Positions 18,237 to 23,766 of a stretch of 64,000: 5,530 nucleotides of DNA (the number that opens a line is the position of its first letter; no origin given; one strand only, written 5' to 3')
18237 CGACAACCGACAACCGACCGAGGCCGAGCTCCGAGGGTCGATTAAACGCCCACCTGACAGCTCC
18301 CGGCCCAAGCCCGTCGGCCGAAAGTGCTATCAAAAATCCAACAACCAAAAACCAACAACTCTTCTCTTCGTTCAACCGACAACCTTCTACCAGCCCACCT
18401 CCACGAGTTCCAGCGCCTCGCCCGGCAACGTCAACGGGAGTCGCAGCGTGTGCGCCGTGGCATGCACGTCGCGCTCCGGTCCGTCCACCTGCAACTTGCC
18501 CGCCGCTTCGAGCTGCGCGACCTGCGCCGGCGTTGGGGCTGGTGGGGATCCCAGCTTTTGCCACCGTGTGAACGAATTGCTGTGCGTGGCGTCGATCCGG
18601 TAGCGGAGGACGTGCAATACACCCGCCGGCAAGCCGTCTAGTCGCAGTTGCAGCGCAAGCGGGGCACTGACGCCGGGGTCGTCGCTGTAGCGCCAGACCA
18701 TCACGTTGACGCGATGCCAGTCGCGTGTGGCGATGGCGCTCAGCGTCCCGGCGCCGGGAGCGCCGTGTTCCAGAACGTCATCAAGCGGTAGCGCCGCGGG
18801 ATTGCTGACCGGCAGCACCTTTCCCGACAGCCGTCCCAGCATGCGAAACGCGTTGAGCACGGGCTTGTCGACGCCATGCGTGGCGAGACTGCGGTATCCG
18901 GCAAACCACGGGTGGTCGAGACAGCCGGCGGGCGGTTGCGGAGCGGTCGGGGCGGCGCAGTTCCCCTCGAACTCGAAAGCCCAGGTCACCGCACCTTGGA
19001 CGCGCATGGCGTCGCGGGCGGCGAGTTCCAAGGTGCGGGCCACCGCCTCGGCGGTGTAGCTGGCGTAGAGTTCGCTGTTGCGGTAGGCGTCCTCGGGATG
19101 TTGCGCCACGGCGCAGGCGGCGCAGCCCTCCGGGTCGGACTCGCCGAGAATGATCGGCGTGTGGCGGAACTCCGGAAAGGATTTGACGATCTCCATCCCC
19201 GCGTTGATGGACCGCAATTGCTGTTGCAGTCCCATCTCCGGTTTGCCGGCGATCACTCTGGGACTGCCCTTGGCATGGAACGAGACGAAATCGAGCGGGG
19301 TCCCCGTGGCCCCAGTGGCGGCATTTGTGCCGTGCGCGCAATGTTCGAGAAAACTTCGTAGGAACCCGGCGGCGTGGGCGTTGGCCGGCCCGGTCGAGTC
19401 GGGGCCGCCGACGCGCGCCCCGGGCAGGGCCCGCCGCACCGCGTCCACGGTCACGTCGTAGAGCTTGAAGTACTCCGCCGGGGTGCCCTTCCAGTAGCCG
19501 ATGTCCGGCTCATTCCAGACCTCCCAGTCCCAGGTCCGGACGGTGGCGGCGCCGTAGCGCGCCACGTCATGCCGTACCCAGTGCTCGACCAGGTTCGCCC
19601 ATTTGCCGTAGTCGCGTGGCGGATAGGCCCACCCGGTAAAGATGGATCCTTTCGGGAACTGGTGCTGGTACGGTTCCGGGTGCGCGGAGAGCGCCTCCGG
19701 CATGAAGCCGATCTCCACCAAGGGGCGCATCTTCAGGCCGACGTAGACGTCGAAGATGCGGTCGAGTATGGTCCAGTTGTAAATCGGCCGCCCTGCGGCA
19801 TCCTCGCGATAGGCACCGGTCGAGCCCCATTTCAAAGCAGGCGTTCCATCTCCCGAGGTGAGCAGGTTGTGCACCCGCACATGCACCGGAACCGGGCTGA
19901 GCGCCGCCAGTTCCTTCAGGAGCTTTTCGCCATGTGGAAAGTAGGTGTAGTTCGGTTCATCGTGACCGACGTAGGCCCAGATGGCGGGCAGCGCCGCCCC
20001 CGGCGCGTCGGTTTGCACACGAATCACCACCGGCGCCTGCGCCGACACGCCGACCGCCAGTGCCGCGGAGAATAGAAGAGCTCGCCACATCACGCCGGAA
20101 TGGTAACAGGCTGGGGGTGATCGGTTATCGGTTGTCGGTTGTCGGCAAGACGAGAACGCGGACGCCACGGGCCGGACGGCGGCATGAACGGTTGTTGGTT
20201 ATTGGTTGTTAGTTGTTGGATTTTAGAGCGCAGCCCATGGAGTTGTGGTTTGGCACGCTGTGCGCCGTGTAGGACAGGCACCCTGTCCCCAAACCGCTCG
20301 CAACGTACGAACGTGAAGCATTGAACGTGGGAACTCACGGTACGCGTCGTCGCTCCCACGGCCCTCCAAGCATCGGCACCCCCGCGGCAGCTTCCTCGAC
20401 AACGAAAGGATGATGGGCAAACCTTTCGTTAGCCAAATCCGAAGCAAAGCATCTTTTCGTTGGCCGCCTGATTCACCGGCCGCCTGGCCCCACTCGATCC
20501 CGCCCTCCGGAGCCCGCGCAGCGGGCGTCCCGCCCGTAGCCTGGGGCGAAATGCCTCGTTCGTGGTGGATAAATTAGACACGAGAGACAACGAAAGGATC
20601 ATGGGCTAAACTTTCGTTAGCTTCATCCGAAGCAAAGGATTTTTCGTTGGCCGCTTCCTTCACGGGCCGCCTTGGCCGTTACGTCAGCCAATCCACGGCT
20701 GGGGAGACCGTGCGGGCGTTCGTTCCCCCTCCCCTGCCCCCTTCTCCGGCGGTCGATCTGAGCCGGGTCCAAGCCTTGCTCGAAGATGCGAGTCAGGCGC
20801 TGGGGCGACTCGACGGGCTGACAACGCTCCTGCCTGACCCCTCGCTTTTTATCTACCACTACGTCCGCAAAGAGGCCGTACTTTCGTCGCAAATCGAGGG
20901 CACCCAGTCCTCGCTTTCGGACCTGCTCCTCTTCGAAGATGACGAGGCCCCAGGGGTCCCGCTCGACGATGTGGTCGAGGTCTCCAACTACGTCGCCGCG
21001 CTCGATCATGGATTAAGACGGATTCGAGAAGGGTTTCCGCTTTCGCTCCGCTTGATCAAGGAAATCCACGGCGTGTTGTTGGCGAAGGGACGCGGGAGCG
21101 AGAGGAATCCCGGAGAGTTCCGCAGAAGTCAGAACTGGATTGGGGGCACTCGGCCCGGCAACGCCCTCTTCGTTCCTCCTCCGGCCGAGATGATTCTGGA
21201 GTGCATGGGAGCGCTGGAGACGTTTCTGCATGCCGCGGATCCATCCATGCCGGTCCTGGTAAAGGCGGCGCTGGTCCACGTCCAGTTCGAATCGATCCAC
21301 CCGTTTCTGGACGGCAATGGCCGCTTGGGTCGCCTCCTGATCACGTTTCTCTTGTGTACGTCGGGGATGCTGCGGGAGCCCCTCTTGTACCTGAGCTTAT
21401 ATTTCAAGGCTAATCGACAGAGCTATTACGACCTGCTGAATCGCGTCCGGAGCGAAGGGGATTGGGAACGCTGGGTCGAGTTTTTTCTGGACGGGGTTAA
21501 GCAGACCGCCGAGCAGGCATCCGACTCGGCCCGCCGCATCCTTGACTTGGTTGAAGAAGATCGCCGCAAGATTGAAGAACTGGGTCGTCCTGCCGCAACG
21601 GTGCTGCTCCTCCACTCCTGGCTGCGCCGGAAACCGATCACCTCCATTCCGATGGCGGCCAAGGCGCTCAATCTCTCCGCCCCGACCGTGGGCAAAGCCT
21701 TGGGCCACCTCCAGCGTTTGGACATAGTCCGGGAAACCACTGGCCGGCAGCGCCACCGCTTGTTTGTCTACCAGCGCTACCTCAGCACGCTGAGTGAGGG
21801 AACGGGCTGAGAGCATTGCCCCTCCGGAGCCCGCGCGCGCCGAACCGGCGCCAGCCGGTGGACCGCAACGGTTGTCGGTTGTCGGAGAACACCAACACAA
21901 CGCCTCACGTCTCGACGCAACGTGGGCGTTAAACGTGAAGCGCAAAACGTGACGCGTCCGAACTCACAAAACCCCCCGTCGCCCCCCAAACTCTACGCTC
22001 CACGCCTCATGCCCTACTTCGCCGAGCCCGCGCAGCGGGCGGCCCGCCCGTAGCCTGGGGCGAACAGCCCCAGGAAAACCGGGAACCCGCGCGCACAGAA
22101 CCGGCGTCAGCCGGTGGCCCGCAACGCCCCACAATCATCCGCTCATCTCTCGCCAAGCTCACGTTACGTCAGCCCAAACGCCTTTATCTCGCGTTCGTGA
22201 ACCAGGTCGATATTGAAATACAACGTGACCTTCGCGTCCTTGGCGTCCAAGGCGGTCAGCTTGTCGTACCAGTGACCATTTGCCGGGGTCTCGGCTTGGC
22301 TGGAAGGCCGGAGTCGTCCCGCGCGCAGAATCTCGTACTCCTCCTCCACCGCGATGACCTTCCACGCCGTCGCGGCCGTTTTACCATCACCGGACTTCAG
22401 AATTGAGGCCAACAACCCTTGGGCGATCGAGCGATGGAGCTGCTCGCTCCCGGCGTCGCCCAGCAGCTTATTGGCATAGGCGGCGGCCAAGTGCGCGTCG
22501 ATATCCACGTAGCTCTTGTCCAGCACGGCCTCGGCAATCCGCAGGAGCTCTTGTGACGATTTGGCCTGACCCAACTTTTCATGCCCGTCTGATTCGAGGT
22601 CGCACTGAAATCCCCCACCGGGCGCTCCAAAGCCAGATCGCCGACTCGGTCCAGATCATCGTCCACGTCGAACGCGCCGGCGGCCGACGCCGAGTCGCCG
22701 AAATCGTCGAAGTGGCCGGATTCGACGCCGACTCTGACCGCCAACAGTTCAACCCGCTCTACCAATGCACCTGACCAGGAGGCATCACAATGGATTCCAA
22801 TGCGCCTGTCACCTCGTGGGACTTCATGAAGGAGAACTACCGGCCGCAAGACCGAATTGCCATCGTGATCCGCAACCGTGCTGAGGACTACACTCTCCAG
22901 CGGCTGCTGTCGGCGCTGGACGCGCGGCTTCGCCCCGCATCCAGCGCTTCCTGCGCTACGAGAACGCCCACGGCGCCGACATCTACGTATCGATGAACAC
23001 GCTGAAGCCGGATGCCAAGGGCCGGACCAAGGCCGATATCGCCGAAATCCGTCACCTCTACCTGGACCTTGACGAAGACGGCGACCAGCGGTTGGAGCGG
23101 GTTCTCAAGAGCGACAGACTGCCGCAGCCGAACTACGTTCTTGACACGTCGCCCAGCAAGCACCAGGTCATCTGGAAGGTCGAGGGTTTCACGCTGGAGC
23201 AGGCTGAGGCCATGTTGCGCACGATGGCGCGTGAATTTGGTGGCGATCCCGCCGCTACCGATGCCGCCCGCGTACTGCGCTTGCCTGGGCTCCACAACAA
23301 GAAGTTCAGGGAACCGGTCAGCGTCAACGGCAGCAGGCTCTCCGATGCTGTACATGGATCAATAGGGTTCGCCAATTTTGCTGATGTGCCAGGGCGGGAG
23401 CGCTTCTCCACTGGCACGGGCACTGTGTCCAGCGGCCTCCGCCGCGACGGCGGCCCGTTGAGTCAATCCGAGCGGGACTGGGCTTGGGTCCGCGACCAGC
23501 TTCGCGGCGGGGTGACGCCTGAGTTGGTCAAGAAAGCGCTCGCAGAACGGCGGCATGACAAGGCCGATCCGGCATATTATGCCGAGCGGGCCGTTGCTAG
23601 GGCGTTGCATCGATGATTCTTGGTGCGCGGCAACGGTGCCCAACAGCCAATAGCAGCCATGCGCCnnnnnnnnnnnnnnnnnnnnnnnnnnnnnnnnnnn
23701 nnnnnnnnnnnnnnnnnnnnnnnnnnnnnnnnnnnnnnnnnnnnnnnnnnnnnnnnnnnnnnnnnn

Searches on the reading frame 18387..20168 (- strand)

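Call 18: search_protein_families(library=pfam, proteins=[window:18387-20168:-], max_evalue=0.01)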
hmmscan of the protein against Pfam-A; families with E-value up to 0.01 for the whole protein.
window:18387-20168:- (593 aa): 1 family
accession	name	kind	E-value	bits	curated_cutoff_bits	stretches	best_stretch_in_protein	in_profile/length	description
PF01229.23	Glyco_hydro_39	-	7.4e-60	203.5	26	1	117-560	61-458/472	Glycosyl hydrolases family 39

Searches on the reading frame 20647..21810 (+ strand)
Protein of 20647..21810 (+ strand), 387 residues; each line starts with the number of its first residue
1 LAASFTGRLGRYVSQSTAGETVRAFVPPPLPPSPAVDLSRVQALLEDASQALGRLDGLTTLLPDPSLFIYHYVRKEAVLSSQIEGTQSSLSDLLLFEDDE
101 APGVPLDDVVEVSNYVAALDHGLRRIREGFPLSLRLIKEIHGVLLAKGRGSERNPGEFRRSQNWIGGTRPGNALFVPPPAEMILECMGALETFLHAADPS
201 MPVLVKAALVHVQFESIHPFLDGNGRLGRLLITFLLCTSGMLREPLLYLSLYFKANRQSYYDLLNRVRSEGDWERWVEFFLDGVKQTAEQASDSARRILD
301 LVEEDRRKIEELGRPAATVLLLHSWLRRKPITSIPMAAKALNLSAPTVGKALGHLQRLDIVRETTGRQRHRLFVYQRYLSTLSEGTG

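Call 18: search_protein_families(library=pfam, proteins=[window:20647-21810:+], max_evalue=0.01)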
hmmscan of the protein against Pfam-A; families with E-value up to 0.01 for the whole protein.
window:20647-21810:+ (387 aa): 4 families
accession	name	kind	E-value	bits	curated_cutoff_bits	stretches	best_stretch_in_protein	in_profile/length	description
PF13784.11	Fic_N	-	7.4e-28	96.9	26.7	1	44-123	3-81/82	Fic/DOC family N-terminal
PF02661.23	Fic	-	3.5e-19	69.9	24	1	131-236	1-93/93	Fic/DOC family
PF11972.14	HTH_13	-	0.00028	21.3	26.1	1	328-371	10-49/54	HTH DNA binding domain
PF07756.17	DUF1612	-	0.0017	19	30.1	0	200-299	25-116/127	Protein of unknown function (DUF1612)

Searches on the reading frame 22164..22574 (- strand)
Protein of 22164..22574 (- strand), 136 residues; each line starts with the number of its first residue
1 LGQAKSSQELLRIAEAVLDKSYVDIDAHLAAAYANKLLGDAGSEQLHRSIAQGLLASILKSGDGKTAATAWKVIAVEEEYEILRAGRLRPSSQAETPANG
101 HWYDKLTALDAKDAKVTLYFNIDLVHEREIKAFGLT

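Call 18: search_protein_families(library=pfam, proteins=[window:22164-22574:-], max_evalue=0.01)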
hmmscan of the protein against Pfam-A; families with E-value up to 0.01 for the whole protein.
window:22164-22574:- (136 aa): 1 family
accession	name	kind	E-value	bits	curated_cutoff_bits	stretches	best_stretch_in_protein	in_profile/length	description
PF16266.10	DUF4919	-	2.3e-13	50.9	29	1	5-121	72-186/186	Domain of unknown function (DUF4919)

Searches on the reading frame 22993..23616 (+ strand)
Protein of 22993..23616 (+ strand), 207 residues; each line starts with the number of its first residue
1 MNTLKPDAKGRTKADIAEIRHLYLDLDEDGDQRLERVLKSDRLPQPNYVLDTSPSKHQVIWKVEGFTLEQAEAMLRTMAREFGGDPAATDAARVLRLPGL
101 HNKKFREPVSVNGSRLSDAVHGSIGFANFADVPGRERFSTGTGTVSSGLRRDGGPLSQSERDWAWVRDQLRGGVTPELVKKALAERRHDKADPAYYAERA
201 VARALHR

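Call 18: search_protein_families(library=pfam, proteins=[window:22993-23616:+], max_evalue=0.01)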
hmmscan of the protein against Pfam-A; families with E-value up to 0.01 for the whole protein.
window:22993-23616:+ (207 aa): 1 family
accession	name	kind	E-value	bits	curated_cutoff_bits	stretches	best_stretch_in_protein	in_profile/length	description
PF16793.10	RepB_primase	-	1.3e-25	90.8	24.3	1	11-106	50-150/186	RepB DNA-primase N-terminal domain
